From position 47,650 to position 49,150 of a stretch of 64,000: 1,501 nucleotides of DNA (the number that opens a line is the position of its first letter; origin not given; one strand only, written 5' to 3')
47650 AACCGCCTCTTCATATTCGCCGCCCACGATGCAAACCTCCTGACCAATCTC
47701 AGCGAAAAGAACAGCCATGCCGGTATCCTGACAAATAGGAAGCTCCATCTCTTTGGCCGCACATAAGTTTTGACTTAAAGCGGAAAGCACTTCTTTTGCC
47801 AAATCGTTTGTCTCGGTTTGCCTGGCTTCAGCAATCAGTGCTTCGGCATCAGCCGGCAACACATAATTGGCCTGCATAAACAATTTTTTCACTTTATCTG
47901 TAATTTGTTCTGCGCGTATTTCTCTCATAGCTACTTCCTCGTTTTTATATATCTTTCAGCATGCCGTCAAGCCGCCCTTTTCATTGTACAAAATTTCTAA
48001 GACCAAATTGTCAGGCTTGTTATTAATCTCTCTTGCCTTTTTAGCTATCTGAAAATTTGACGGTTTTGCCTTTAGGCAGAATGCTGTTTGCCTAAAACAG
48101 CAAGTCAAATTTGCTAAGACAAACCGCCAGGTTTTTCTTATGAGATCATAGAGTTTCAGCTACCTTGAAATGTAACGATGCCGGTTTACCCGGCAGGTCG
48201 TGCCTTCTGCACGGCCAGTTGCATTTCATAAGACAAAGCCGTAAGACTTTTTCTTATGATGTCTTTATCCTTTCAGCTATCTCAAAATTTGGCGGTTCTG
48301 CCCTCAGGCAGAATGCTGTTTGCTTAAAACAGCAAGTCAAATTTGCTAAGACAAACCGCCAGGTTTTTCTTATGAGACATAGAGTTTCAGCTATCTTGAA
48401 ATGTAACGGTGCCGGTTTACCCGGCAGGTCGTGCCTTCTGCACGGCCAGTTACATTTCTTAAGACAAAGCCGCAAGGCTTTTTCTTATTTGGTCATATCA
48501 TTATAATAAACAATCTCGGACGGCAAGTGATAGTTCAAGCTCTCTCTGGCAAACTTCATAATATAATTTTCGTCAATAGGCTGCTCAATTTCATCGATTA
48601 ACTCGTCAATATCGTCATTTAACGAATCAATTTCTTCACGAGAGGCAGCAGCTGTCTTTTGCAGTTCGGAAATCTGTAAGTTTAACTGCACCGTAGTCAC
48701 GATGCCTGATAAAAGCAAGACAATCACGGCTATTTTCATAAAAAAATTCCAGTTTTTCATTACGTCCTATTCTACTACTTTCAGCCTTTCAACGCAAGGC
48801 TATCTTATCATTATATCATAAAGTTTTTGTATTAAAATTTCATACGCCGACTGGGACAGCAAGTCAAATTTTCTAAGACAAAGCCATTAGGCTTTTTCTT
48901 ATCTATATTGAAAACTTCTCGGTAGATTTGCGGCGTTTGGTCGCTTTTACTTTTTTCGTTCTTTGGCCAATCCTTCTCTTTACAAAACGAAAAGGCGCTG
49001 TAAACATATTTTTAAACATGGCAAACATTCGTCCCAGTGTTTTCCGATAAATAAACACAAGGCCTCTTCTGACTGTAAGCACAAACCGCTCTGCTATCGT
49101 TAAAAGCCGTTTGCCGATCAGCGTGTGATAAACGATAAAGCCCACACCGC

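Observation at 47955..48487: Tandem array of ~115-nt modules, each a three-way-junction fold plus terminator-like hairpin, with structure-preserving substitutions (candidate multicopy small RNAs)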

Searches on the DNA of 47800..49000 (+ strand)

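Call 5: search_rna_families(source=window, start=47800, end=49000, threshold=evalue, max_evalue=10, show_alignments=3)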
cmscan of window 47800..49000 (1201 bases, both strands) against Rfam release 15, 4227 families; matches with E-value up to 10: 2.
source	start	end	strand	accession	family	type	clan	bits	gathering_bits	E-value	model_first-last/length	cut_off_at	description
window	48710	48796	-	RF02772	AilA_thermometer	Cis-reg; thermoregulator;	-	17.9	81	8.7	1-89/89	no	AilA 5' UTR thermometer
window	48034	48093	+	RF01935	bxd_7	Gene; lncRNA;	-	16.8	60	2.9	1-66/66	no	Bithoraxoid conserved region 7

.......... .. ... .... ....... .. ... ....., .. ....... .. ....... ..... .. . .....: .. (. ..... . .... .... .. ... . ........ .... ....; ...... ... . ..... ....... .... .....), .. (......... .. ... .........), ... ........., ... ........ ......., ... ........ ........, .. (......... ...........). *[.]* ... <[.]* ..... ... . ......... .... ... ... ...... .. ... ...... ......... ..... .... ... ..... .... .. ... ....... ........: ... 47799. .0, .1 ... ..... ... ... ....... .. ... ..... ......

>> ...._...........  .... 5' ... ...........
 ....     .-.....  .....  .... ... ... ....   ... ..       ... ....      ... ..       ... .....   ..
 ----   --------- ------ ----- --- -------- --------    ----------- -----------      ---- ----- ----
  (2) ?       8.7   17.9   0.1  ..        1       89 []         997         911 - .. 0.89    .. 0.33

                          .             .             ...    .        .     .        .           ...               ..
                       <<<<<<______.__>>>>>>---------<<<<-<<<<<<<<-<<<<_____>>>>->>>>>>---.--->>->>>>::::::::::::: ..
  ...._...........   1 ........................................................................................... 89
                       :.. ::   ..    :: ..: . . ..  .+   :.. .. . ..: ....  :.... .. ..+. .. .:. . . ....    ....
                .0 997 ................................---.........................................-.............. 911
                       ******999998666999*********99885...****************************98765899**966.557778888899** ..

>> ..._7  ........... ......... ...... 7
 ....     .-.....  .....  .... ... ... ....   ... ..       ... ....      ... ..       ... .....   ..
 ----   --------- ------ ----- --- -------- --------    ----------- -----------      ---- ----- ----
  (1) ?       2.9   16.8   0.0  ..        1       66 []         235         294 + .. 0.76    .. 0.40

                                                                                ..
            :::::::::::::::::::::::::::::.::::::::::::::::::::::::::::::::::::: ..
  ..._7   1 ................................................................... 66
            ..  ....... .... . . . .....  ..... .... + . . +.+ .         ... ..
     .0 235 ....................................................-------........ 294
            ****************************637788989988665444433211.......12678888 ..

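Call 36: build_rna_model(alignment_id=A2, structure=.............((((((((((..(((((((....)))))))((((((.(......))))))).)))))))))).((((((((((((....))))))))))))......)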
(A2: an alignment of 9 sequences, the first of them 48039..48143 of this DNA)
Model R1 built from alignment A2 (9 sequences, 110 columns); structure: as given.
model positions 105; base pairs 36; branch points 2; effective number of sequences 1.97; information 0.59 bits per position. Calibrated on 0.2 Mb of random sequence (short: E-values are rough).
structure used (alignment columns):
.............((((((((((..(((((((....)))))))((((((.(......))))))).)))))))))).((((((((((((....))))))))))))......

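Call 39: search_with_rna_model(model_id=R1, sources=[window, L120, L121, L123], max_evalue=10, filters=default)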
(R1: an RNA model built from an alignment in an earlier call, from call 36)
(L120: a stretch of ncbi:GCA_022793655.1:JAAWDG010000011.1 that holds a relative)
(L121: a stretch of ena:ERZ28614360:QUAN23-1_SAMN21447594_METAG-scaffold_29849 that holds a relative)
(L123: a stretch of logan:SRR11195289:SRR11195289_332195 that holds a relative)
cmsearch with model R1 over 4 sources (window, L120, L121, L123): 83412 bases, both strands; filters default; matches with E-value up to 10: 25.
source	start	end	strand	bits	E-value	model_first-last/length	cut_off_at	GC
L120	5051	5155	-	109.8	2e-20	1-105/105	no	0.44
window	48385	48490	+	106.7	8.9e-20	1-105/105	no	0.46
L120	5163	5267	-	100.8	1.5e-18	1-105/105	no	0.42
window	48154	48259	+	98.8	3.7e-18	1-105/105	no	0.46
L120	5274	5378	-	96.6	1.1e-17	1-105/105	no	0.38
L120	5833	5937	-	94.5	2.8e-17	1-105/105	no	0.37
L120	5694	5795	-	93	5.7e-17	1-105/105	no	0.29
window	48039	48144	+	86.9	1e-15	1-105/105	no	0.38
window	48271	48376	+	86.3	1.3e-15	1-105/105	no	0.42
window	30726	30826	-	68.1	7.3e-12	1-105/105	no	0.37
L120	6912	7018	-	64.8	3.5e-11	1-105/105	no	0.39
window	48807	48904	+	35.8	3.1e-05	1-105/105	no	0.31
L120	5645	5727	+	34.6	5.5e-05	1-105/105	no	0.27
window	48226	48351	-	24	0.0082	1-105/105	no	0.38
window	48457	48539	-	23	0.013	1-105/105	no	0.36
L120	5206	5307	+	19.4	0.071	1-105/105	no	0.41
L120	5055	5080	+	19.4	0.071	76-101/105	no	0.31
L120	5798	5866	+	19.3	0.073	1-105/105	no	0.33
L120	6901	6945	+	17.7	0.16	1-105/105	no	0.2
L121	1394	1485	-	13.6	1.1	1-105/105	no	0.4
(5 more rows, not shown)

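Call 45: search_with_rna_model(model_id=R1, sources=[window, L120], max_evalue=0.0001, make_alignment=true)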
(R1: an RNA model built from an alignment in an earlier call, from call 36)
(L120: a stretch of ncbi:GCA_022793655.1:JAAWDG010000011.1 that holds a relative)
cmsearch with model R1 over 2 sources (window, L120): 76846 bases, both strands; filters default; matches with E-value up to 0.0001: 13.
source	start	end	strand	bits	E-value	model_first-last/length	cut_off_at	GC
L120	5051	5155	-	109.8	1.9e-20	1-105/105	no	0.44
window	48385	48490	+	106.7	8.2e-20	1-105/105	no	0.46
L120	5163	5267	-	100.8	1.4e-18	1-105/105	no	0.42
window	48154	48259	+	98.8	3.4e-18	1-105/105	no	0.46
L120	5274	5378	-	96.6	9.8e-18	1-105/105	no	0.38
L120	5833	5937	-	94.5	2.6e-17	1-105/105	no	0.37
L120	5694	5795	-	93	5.2e-17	1-105/105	no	0.29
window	48039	48144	+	86.9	9.4e-16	1-105/105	no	0.38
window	48271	48376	+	86.3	1.2e-15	1-105/105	no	0.42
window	30726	30826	-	68.1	6.8e-12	1-105/105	no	0.37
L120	6912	7018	-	64.8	3.2e-11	1-105/105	no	0.39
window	48807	48904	+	35.8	2.9e-05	1-105/105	no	0.31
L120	5645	5727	+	34.6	5.1e-05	1-105/105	no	0.27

Alignment A4: 13 matches aligned to the model, 149 columns, each read 5' to 3' on its own strand. Consensus structure (alignment columns), stored with it:
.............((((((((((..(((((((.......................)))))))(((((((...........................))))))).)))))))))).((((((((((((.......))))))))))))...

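Call 55: search_with_rna_model(model_id=R1, sources=[L124, L125, L126, L127, L128], max_evalue=1)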
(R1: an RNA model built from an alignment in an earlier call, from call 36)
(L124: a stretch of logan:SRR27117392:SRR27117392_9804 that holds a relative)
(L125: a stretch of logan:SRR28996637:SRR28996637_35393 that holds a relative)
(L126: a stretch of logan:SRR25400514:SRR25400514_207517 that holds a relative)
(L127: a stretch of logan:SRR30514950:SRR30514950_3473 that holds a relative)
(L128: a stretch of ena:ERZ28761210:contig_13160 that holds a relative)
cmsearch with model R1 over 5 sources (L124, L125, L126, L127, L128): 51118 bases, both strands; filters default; matches with E-value up to 1: 0.
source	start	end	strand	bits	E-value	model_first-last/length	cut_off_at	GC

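Call 60: search_with_rna_model(model_id=R1, sources=[L001, L002, L003, L004, L005, L006, L007, L008, L009, L010, L011, L012, L013, L014, L015, L016, L017, L018, L019, L020, L021, L022, L023, L024, L025, L026, L027, L028, L029, L030, L031, L032, L033, L034, L035, L036, L037, L038, L039, L040, L041, L042, L043, L044, L045, L046, L047, L048, L049, L050, L051, L052, L053, L054, L055, L056, L057, L058, L059, L060, L061, L062, L063, L064, L065, L066, L067, L068, L069, L070, L071, L072, L073, L074, L075, L076, L077, L078, L079, L080, L081, L082, L083, L084, L085, L086, L087, L088, L089, L090, L091, L092, L093, L094, L095, L096, L097, L098, L099, L100], max_evalue=0.01)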
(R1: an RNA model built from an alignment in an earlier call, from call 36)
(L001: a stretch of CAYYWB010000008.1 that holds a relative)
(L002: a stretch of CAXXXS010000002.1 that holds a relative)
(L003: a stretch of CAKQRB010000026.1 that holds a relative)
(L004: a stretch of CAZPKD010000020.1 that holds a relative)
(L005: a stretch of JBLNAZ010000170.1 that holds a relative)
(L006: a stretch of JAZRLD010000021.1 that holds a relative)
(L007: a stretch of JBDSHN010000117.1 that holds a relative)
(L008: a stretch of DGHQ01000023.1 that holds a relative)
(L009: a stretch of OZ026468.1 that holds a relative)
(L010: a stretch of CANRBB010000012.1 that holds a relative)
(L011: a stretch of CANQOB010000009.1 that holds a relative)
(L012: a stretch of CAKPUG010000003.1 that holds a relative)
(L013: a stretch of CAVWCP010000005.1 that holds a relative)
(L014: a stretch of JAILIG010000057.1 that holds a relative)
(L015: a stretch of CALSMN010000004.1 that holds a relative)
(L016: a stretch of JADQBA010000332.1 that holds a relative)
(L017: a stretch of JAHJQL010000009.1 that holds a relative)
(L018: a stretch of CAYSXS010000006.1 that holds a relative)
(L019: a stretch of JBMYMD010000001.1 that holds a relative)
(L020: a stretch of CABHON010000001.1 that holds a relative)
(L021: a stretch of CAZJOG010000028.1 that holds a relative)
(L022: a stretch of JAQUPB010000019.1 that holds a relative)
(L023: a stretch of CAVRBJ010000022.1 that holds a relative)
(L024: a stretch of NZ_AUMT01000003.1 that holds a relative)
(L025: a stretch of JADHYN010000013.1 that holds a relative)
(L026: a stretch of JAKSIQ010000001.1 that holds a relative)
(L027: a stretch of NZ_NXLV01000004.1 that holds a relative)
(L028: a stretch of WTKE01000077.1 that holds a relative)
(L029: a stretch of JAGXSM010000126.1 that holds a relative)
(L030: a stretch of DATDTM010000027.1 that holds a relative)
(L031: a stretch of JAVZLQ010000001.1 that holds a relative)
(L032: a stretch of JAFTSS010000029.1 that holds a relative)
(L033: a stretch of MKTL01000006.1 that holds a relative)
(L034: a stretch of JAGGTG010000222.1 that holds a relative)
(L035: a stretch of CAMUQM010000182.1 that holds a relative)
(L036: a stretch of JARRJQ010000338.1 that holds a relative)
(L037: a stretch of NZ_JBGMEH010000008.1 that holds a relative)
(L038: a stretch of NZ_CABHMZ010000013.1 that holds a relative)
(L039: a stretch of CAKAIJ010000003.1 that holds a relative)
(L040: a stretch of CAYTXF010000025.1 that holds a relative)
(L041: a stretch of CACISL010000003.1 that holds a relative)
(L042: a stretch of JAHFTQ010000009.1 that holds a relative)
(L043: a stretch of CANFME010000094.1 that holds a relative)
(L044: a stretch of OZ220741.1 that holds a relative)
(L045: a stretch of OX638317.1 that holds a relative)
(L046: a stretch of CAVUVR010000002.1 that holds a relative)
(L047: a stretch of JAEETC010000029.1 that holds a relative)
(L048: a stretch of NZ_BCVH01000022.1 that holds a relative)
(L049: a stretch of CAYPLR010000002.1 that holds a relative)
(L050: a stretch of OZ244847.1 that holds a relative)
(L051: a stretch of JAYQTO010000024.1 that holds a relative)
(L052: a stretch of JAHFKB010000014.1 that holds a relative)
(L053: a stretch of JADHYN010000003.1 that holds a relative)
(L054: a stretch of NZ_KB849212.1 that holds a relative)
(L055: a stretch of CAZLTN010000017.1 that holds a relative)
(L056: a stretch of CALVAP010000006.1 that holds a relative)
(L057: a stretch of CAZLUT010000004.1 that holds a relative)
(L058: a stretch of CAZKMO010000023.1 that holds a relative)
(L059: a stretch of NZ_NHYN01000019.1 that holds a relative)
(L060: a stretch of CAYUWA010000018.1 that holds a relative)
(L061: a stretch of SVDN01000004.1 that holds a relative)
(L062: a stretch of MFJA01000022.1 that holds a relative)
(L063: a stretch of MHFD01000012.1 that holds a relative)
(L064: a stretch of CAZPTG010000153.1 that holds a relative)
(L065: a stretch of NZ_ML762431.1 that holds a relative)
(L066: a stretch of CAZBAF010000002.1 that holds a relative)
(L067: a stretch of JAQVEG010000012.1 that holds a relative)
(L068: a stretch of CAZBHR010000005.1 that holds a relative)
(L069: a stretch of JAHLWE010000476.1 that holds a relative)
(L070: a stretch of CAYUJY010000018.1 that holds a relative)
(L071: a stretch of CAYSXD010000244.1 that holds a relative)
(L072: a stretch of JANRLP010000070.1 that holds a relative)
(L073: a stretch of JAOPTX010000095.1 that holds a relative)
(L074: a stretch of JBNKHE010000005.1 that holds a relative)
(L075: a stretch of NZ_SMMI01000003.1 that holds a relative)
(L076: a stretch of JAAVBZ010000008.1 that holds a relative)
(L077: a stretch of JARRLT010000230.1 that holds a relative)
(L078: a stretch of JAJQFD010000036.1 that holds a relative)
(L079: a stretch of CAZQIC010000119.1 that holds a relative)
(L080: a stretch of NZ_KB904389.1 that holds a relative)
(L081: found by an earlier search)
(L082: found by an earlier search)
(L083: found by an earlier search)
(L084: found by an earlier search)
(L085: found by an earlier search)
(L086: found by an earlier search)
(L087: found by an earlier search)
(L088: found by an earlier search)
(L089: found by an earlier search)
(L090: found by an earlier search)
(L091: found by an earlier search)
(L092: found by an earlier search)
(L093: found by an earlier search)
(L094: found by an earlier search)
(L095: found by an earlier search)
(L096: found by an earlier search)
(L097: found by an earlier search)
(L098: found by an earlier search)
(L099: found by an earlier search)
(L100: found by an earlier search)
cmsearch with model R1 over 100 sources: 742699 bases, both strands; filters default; matches with E-value up to 0.01: 1.
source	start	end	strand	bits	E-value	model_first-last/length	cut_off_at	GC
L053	3436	3522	+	29.3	0.0059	1-105/105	no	0.25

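Call 65: search_dna_similar(query=window:48039-48490:+, collection=plasmids, mode=distant, max_evalue=0.01, max_rows=10)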
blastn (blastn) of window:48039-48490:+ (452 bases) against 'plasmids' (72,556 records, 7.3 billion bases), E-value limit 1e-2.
No match.

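Call 66: search_dna_similar(query=window:48039-48490:+, collection=phages, mode=distant, max_evalue=0.01, max_rows=10)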
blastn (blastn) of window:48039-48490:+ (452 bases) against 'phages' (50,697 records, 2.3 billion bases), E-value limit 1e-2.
No match.

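Call 69: search_with_rna_model(model_id=R1, sources=[L129, L130, L131, L101, L102, L103, L104, L105, L106, L107, L108, L109, L110, L111, L112, L113, L114, L115, L116, L117, L118, L119, L122], max_evalue=0.1)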
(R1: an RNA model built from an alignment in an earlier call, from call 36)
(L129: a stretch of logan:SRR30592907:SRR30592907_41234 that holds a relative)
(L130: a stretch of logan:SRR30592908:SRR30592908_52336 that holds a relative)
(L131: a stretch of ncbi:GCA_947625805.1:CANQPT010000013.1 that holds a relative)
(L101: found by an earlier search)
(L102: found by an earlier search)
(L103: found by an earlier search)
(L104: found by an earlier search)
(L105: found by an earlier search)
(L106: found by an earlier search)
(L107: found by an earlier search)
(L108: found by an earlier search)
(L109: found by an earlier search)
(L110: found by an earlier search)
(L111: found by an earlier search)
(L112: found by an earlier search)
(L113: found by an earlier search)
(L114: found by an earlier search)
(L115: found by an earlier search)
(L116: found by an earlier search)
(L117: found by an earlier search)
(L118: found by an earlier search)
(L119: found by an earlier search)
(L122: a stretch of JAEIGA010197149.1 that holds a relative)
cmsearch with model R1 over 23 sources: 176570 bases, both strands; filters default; matches with E-value up to 0.1: 0.
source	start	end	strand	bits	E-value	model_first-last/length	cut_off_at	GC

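Call 84: search_with_rna_model(model_id=R1, source=window, filters=off, max_evalue=1)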
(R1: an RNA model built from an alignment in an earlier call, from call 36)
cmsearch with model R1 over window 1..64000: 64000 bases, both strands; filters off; matches with E-value up to 1: 18.
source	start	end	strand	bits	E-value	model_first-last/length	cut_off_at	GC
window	48385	48490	+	106.7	6.8e-20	1-105/105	no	0.46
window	48154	48259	+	98.8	2.8e-18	1-105/105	no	0.46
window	48039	48144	+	86.9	7.8e-16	1-105/105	no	0.38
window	48271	48376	+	86.3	1e-15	1-105/105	no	0.42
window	30726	30826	-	68.1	5.6e-12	1-105/105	no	0.37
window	48807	48904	+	35.8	2.4e-05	1-105/105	no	0.31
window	48226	48328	-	23.5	0.0077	1-105/105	no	0.39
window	48457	48539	-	23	0.01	1-105/105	no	0.36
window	35832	35903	-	21.3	0.023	1-105/105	no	0.42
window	38111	38213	+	19.1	0.062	1-105/105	no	0.42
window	18794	18871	-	18.1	0.1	1-105/105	no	0.4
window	30742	30832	+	16.4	0.23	1-105/105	no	0.38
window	24543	24601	+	15.7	0.31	1-105/105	no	0.25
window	40886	40996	-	15.6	0.33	1-105/105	no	0.38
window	48871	48913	-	15.3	0.37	1-105/105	no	0.28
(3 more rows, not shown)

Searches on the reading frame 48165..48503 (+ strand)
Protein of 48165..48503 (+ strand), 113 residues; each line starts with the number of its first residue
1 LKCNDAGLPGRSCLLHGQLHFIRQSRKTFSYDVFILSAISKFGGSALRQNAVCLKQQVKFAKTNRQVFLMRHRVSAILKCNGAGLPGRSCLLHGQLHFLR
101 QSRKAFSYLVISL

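Call 29: find_homologous_proteins(query=window:48165-48503:+, max_evalue=1)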
Query window:48165-48503:+: 11 candidates shared short words with the query, none scored E <= 1.

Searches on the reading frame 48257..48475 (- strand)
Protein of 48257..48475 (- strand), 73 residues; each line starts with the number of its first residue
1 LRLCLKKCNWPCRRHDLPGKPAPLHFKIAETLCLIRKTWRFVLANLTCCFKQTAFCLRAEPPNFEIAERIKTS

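Call 37: search_protein_representatives(protein=window:48257-48475:-)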
Query: 73 residues. Proteins with E-value up to 0.001 (for the whole library): 1; up to 1e-10: 0; up to 1e-30: 0. The best 1 are listed.
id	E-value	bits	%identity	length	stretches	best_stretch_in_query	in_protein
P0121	8.3e-07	45.0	32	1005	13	26-63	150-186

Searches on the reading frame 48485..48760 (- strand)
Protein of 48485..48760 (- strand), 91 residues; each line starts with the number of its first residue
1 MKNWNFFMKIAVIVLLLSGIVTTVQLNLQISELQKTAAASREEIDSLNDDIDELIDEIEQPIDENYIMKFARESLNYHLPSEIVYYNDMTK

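Call 9: find_encoding_contigs(protein=window:48485-48760:-, flank=3000, max_places=10)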
Protein window:48485-48760:- (91 aa): no gene with exactly this product is on record in the collection.

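Call 87: search_protein_families(library=pfam, proteins=[window:48485-48760:-], max_evalue=0.01)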
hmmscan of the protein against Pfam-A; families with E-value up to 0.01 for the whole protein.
window:48485-48760:- (91 aa): 4 families
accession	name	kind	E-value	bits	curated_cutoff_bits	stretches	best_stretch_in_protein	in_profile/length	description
PF04977.20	DivIC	-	7.6e-12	45.3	28.9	1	12-85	8-75/80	Septum formation initiator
PF01166.23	TSC22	-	0.00012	22.6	30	1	39-74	11-48/57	TSC-22/dip/bun family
PF06103.16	DUF948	-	0.00051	20.6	37.2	1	10-60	8-58/89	Bacterial protein of unknown function (DUF948)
PF12496.13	BNIP2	-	0.0061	17.4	27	1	24-67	10-57/137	Bcl2-/adenovirus E1B nineteen kDa-interacting protein 2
